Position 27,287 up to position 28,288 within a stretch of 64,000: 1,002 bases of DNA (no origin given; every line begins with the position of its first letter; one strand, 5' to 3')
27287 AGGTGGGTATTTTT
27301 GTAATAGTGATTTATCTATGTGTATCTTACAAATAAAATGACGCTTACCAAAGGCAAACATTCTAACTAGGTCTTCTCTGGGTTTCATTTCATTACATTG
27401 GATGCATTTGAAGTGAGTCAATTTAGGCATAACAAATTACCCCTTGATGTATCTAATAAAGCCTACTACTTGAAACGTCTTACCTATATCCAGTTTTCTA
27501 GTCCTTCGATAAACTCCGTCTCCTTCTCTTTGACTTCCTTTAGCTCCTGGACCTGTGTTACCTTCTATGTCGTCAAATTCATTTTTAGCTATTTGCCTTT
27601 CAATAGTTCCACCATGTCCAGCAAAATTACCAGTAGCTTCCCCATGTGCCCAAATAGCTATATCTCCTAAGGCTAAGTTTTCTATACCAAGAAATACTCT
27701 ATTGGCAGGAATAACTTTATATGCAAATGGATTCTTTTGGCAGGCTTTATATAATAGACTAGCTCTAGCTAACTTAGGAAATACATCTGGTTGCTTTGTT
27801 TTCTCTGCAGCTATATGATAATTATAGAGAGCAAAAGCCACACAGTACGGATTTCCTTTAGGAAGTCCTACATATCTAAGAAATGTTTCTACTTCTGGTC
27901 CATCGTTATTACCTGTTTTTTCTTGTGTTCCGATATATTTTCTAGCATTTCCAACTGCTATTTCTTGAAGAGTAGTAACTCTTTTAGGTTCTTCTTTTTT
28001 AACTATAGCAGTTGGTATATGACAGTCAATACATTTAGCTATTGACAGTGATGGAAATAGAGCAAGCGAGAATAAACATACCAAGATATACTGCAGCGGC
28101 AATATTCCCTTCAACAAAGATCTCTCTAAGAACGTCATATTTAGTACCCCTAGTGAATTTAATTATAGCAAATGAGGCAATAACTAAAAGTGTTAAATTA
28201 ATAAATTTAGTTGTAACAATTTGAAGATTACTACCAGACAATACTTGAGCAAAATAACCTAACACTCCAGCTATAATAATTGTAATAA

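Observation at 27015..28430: Phage-borne triheme cytochrome c7 (PpcA-like) next to a CHAP-like peptidase that carries a CxxCH motif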

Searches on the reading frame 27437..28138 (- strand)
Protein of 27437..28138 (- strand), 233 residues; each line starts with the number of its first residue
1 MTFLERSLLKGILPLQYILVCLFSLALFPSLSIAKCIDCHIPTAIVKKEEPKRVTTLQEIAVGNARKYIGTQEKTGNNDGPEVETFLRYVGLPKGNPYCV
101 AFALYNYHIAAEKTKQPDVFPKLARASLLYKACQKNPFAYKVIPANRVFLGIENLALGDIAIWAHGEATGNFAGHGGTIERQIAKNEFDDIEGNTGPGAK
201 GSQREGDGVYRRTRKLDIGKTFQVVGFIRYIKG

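Call 3: search_protein_families(library=pfam, proteins=[window:27437-28138:-], max_evalue=0.1)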
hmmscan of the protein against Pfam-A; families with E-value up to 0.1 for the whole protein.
window:27437-28138:- (233 aa): 0 families

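Call 8: search_protein_families(library=phrogs, proteins=[window:27437-28138:-], max_evalue=0.01)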
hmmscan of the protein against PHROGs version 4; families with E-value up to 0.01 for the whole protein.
window:27437-28138:- (233 aa): 2 families
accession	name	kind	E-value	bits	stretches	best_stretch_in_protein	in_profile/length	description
phrog_21825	-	lysis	2.6e-10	41.2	1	146-218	86-156/289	endolysin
phrog_21357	-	lysis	4.7e-09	37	1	64-215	10-150/225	endolysin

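Call 21: find_homologous_proteins(query=window:27437-28138:-, max_evalue=0.001)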
Query window:27437-28138:- (233 aa): 380 proteins with E <= 0.001 among 654 candidates; the best 120 are listed.
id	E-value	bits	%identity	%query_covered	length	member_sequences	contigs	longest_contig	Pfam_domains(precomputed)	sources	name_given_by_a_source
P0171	2.5e-142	490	100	92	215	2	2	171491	-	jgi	jgi:hypothetical protein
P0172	2.7e-67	245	63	75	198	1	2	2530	-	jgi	jgi:hypothetical protein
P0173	2.2e-64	235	51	94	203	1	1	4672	-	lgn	-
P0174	6.0e-51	191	53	74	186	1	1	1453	-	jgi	jgi:hypothetical protein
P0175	2.5e-43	166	45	73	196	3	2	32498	-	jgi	jgi:hypothetical protein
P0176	9.0e-40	155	44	74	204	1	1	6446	-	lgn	-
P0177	5.7e-38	149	44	77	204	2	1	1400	-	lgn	-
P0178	6.5e-38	149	40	81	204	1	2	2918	-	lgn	-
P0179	1.6e-36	144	43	74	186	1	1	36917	-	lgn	-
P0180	2.1e-35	140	42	74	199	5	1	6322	-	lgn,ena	-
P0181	4.3e-35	139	42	74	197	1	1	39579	-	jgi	jgi:hypothetical protein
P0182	1.1e-34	138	41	75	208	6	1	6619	-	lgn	-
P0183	2.5e-34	137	42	74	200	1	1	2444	-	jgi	jgi:hypothetical protein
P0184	3.6e-34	136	43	75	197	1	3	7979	-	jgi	jgi:hypothetical protein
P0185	6.8e-33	132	41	73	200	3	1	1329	-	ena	-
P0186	1.4e-32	131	46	69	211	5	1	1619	PF05257.23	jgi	jgi:hypothetical protein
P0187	1.2e-27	115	35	91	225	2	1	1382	PF05257.23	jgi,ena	-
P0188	8.6e-22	96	42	70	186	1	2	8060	PF05257.23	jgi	-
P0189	4.1e-20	90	39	70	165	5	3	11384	PF05257.23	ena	-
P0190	4.7e-20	90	39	81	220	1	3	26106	PF05257.23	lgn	-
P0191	6.1e-20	90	42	66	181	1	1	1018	PF05257.23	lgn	-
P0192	7.8e-20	89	38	70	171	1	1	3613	PF05257.23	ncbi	-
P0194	3.5e-19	87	40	71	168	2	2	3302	PF05257.23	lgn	-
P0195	4.9e-19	87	36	75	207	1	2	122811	PF05257.23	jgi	jgi:CHAP domain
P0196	6.1e-19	86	39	71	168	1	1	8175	PF05257.23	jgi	-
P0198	1.7e-18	85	39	67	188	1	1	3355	PF05257.23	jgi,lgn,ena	-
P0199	7.6e-18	83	35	73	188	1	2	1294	PF05257.23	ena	-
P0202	1.0e-16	79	37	71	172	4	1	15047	PF05257.23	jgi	-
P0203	1.5e-15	75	36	70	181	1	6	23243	PF05257.23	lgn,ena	-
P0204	2.4e-15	75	35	91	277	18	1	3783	PF03994.21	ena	-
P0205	5.8e-15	73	35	65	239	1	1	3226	PF05257.23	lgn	-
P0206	1.5e-14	72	33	90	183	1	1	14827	PF05257.23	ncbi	-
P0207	1.6e-14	72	36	70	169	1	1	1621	PF05257.23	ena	-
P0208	4.1e-14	71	33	75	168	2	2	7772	PF05257.23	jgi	jgi:hypothetical protein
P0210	6.4e-14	70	37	73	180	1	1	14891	PF05257.23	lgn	-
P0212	1.7e-13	69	33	82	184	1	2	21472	PF05257.23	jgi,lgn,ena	-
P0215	5.5e-13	67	36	70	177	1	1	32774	PF05257.23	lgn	-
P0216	6.1e-13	67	39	66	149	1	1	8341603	PF05257.23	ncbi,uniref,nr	ncbi:CHAP domain-containing protein [Chitinophaga sp. HK235]|uniref:CHAP domain-containing protein n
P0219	1.1e-12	66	38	71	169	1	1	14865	PF05257.23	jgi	-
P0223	2.7e-12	65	33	72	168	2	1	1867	PF05257.23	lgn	-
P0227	4.2e-12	64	33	92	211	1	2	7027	PF05257.23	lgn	-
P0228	4.2e-12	64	34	81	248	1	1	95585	PF05257.23,PF01471.24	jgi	-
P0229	4.9e-12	64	38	69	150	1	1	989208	PF05257.23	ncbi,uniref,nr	ncbi:CHAP domain-containing protein [Mucilaginibacter sp. Bleaf8]|uniref:CHAP domain-containing prot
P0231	6.9e-12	63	37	71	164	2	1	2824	PF05257.23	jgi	jgi:hypothetical protein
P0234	7.3e-12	63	34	80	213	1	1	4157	PF05257.23,PF09374.16,PF01471.24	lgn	-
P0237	9.9e-12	63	32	70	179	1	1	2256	PF05257.23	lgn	-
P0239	1.4e-11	62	34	69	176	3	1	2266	PF05257.23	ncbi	-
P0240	1.5e-11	62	35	77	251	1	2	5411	PF05257.23,PF01471.24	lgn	-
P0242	2.2e-11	62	34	77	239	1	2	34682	PF05257.23,PF01471.24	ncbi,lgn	-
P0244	2.9e-11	61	34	70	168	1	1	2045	PF05257.23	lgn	-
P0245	3.5e-11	61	36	70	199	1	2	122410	PF05257.23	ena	-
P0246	3.6e-11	61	33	75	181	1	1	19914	PF05257.23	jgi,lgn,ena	-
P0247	3.7e-11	61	36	68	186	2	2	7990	PF05257.23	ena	-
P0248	4.4e-11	61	36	71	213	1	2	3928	PF05257.23,PF01471.24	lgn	-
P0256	8.5e-11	60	32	81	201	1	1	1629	PF05257.23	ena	-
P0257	8.5e-11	60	34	71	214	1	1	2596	PF05257.23,PF01471.24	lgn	-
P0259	9.6e-11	60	37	68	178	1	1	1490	PF05257.23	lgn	-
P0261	1.1e-10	59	33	70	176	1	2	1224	PF05257.23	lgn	-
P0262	1.1e-10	59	33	69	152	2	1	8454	PF05257.23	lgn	-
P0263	1.3e-10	59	34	67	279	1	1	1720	PF05257.23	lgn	-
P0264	1.5e-10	59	36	71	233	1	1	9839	PF05257.23,PF01471.24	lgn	-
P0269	2.2e-10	58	36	69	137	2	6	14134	PF05257.23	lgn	-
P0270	2.5e-10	58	37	64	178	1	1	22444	PF05257.23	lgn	-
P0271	2.7e-10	58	33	65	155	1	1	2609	PF05257.23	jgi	jgi:hypothetical protein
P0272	2.7e-10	58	35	70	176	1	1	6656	PF05257.23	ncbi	-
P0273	2.7e-10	58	34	64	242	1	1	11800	PF05257.23,PF01471.24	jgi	jgi:hypothetical protein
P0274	2.8e-10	58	29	79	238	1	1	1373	PF05257.23,PF01471.24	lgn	-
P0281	4.7e-10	57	36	78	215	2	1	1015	PF05257.23,PF01471.24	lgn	-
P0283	5.5e-10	57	36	64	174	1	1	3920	PF05257.23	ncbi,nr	ncbi:MAG: CHAP domain-containing protein [Chitinophagaceae bacterium]|nr:MAG: CHAP domain-containing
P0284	6.0e-10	57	35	72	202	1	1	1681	PF05257.23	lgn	-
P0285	7.2e-10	57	34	77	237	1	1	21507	PF05257.23,PF01471.24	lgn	-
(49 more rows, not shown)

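Call 24: find_encoding_contigs(protein=P0173, flank=5000, max_places=3)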
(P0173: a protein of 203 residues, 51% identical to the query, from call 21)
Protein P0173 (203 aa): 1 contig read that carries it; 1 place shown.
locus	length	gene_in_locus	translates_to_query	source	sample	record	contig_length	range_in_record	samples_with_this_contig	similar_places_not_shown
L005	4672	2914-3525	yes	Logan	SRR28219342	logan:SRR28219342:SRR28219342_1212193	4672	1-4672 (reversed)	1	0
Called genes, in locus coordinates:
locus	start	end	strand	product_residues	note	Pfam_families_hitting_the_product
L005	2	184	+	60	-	?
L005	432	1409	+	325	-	PF00078:RVT_1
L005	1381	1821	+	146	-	-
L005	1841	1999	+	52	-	-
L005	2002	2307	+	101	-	-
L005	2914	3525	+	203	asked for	-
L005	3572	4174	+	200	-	-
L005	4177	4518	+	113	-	-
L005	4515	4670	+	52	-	?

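Call 25: find_encoding_contigs(protein=P0172, flank=5000, max_places=3)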
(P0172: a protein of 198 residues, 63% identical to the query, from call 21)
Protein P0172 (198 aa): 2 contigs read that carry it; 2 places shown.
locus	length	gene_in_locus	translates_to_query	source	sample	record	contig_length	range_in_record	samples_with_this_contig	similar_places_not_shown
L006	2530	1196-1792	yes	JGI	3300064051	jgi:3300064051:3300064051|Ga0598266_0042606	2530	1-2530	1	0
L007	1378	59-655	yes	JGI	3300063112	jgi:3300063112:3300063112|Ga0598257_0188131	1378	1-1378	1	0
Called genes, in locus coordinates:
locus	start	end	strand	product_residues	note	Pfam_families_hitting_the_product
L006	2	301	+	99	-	?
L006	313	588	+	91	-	-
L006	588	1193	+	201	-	PF13578:Methyltransf_24 (weak)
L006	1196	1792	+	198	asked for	-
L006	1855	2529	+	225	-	?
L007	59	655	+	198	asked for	-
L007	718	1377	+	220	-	?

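Call 26: find_encoding_contigs(protein=P0175, flank=8000, max_places=3)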
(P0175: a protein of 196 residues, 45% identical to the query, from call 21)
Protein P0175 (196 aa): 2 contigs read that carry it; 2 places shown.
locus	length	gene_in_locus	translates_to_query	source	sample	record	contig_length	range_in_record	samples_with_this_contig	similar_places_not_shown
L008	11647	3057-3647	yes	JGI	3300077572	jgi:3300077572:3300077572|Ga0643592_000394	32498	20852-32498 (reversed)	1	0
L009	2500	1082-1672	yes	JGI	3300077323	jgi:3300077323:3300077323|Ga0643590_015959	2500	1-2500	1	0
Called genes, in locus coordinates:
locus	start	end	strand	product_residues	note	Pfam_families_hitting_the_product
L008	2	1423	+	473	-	?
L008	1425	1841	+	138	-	-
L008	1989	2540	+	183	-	-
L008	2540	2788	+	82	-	-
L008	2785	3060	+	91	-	-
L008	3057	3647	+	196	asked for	-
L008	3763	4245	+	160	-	-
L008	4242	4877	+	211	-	-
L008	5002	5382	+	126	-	-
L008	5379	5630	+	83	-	-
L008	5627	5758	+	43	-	-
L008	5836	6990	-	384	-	PF00278:Orn_DAP_Arg_deC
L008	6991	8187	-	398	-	PF03435:Sacchrp_dh_NADP, PF16653:Sacchrp_dh_C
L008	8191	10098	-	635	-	PF02784:Orn_Arg_deC_N, PF17810:Arg_decarb_HB, PF17944:Arg_decarbox_C (weak)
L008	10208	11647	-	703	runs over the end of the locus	PF01138:RNase_PH, PF03725:RNase_PH_C, PF03726:PNPase, PF01138:RNase_PH, PF03725:RNase_PH_C (weak), PF00013:KH_1, PF00575:S1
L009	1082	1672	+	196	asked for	-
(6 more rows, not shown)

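Call 71: predict_structure(alignment_id=A4)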
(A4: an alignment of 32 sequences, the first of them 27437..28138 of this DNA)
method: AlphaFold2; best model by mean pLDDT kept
length: 233 residues; sequences in the alignment: 32
mean_pLDDT: 87.9   pTM: 0.76
mean pLDDT of the five models: 87.9, 87.4, 86.8, 86.2, 85.2
residues with pLDDT >= 90: 150; 70-90: 45; 50-70: 36; < 50: 2
segments of 3 or more residues with pLDDT < 50: none
pLDDT, mean of each block of 10 residues (from residue 1): 56 76 80 58 71 90 98 96 98 97 98 96 96 96 97 98 84 91 97 83 80 92 94 77
secondary structure, 60 per line:
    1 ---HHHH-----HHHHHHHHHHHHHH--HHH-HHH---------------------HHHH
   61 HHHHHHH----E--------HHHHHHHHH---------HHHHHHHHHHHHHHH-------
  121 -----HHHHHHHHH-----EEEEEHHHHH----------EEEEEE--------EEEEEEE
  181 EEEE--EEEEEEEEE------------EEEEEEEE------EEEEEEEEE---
elements in order: H4-7 H13-26 H57-67 H81-89 H99-113 H126-134 E140-144 H145-149 E160-165 E174-184 E187-195 E208-215 E222-230

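Call 76: fold_search(model_id=the predicted structure, library=pdb)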
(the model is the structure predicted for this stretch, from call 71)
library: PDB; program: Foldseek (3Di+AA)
matches with E <= 10: 449; with E <= 0.001: 0
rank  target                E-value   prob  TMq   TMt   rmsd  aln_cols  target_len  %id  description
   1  5udn_B                1.2e-03  1.00  0.38  0.39   6.5       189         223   13  Phage-associated cell wall hydrolase PlyPy from Streptococcus pyogenes, space group P3121 (released 2017-12-27)
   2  5udm_B                1.7e-03  1.00  0.33  0.34   4.9       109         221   21  Phage-associated cell wall hydrolase PlyPy from Streptococcus pyogenes, space group P6522 (released 2017-12-27)
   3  4csh_A                5.4e-03  1.00  0.42  0.56   6.3       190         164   14  Native structure of the lytic CHAPK domain of the endolysin LysK from Staphylococcus aureus bacteriophage K (released 2014-08-06)
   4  4olk_A                1.6e-02  0.99  0.43  0.57   6.5       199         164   14  The CHAP domain of LysGH15 (released 2014-05-28)
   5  4ct3_E                1.7e-02  0.99  0.43  0.57   6.2       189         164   13  Methylmercury chloride derivative structure of the lytic CHAPK domain of the endolysin LysK from Staphylococcus aureus (released 2014-08-06)
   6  4olk_B                6.7e-02  0.97  0.27  0.37   4.3        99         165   16  The CHAP domain of LysGH15 (released 2014-05-28)
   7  1cv8                  9.7e-02  0.25  0.19  0.23   8.0       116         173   11  STAPHOPAIN, CYSTEINE PROTEINASE FROM STAPHYLOCOCCUS AUREUS V8 (released 1998-10-14)
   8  8oig_A                1.1e-01  0.16  0.21  0.27   8.6       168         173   12  Crystal Structure of Staphopain C from Staphylococcus aureus (released 2023-06-21)
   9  9l5u_B                1.7e-01  0.51  0.30  0.44   6.2       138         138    9  Papain-like cysteine protease toxin/immunity pair (released 2025-06-04)
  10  8vp6_A                2.2e-01  0.41  0.28  0.13   8.0       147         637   17  Cryo-EM structure of the ABC transporter PCAT1 bound with Mg_class_2 (released 2024-10-30)
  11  1uvt_H                2.4e-01  0.09  0.14  0.13  11.7       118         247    8  BOVINE THROMBIN--BM14.1248 COMPLEX (released 1997-11-19)
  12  6p4e_A                2.9e-01  0.14  0.19  0.20   7.1       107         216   13  Leishmania mexicana CPB in complex with an aza-nitrile inhibitor (released 2020-06-03)
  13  3kyg_A                3.3e-01  0.07  0.14  0.15  11.3       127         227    6  Crystal structure of VCA0042 (L135R) complexed with c-di-GMP (released 2010-04-14)
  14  6tho_B                3.5e-01  0.09  0.21  0.22  12.8       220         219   12  Acylintermediate of glutathione and the mature primitive phytochelatin synthase Alr0975 from Nostoc PCC 7120 at atomic (released 2020-12-02)
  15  6m3b_A                3.5e-01  0.08  0.14  0.14  12.1       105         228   10  hAPC-c25k23 Fab complex (released 2020-07-08)
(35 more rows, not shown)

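Call 91: search_protein_families(library=ncbifam, proteins=[window:27437-28138:-], max_evalue=0.05)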
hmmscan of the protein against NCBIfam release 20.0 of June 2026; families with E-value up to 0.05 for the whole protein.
window:27437-28138:- (233 aa): 1 family
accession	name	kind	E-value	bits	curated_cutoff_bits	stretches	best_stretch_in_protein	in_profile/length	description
TIGR03153.1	cytochr_NrfH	equivalog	0.011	15.8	134.2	1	33-61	52-80/138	cytochrome c nitrite reductase small subunit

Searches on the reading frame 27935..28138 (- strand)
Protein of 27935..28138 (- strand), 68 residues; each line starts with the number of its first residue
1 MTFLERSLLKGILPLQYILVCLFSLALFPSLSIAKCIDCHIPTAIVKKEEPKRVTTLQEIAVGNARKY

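Call 92: search_solved_structures(query=window:27935-28138:-, max_evalue=10, show_alignments=4)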
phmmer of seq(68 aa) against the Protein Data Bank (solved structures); distinct sequences matched with E-value up to 10: 14.
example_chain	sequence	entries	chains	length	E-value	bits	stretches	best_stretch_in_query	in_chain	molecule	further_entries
7lq5_A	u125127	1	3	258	0.62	13.7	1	27-54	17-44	Cytochrome c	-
3bo0_A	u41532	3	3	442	1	13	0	6-58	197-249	PREPROTEIN TRANSLOCASE SecY SUBUNIT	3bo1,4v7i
2yxc_A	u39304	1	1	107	1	13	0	33-55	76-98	Cytochrome c3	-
8d9m_A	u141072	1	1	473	1.2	12.8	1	27-54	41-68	Cytochrome c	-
1wr5_A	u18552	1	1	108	2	12.1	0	33-55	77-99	Cytochrome c3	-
2z47_A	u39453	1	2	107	2.3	11.9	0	33-55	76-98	Cytochrome c3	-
1it1_A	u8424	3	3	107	2.4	11.9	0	33-55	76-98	cytochrome c3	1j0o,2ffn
2yyx_A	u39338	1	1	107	2.4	11.9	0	33-55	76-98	Cytochrome c3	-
2ewk_A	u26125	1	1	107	2.5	11.8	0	33-55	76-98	Cytochrome c3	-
2yyw_A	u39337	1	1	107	2.5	11.8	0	33-55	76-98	Cytochrome c3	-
2ewi_A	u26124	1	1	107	2.6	11.8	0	33-55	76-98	Cytochrome c3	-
1j0p_A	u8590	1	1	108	2.6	11.7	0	33-55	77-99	Cytochrome c3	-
2ewu_A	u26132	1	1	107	3.1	11.5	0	33-55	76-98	Cytochrome c3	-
2ozy_A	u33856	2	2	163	7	10.4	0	35-53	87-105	Cytochrome c-type protein nrfB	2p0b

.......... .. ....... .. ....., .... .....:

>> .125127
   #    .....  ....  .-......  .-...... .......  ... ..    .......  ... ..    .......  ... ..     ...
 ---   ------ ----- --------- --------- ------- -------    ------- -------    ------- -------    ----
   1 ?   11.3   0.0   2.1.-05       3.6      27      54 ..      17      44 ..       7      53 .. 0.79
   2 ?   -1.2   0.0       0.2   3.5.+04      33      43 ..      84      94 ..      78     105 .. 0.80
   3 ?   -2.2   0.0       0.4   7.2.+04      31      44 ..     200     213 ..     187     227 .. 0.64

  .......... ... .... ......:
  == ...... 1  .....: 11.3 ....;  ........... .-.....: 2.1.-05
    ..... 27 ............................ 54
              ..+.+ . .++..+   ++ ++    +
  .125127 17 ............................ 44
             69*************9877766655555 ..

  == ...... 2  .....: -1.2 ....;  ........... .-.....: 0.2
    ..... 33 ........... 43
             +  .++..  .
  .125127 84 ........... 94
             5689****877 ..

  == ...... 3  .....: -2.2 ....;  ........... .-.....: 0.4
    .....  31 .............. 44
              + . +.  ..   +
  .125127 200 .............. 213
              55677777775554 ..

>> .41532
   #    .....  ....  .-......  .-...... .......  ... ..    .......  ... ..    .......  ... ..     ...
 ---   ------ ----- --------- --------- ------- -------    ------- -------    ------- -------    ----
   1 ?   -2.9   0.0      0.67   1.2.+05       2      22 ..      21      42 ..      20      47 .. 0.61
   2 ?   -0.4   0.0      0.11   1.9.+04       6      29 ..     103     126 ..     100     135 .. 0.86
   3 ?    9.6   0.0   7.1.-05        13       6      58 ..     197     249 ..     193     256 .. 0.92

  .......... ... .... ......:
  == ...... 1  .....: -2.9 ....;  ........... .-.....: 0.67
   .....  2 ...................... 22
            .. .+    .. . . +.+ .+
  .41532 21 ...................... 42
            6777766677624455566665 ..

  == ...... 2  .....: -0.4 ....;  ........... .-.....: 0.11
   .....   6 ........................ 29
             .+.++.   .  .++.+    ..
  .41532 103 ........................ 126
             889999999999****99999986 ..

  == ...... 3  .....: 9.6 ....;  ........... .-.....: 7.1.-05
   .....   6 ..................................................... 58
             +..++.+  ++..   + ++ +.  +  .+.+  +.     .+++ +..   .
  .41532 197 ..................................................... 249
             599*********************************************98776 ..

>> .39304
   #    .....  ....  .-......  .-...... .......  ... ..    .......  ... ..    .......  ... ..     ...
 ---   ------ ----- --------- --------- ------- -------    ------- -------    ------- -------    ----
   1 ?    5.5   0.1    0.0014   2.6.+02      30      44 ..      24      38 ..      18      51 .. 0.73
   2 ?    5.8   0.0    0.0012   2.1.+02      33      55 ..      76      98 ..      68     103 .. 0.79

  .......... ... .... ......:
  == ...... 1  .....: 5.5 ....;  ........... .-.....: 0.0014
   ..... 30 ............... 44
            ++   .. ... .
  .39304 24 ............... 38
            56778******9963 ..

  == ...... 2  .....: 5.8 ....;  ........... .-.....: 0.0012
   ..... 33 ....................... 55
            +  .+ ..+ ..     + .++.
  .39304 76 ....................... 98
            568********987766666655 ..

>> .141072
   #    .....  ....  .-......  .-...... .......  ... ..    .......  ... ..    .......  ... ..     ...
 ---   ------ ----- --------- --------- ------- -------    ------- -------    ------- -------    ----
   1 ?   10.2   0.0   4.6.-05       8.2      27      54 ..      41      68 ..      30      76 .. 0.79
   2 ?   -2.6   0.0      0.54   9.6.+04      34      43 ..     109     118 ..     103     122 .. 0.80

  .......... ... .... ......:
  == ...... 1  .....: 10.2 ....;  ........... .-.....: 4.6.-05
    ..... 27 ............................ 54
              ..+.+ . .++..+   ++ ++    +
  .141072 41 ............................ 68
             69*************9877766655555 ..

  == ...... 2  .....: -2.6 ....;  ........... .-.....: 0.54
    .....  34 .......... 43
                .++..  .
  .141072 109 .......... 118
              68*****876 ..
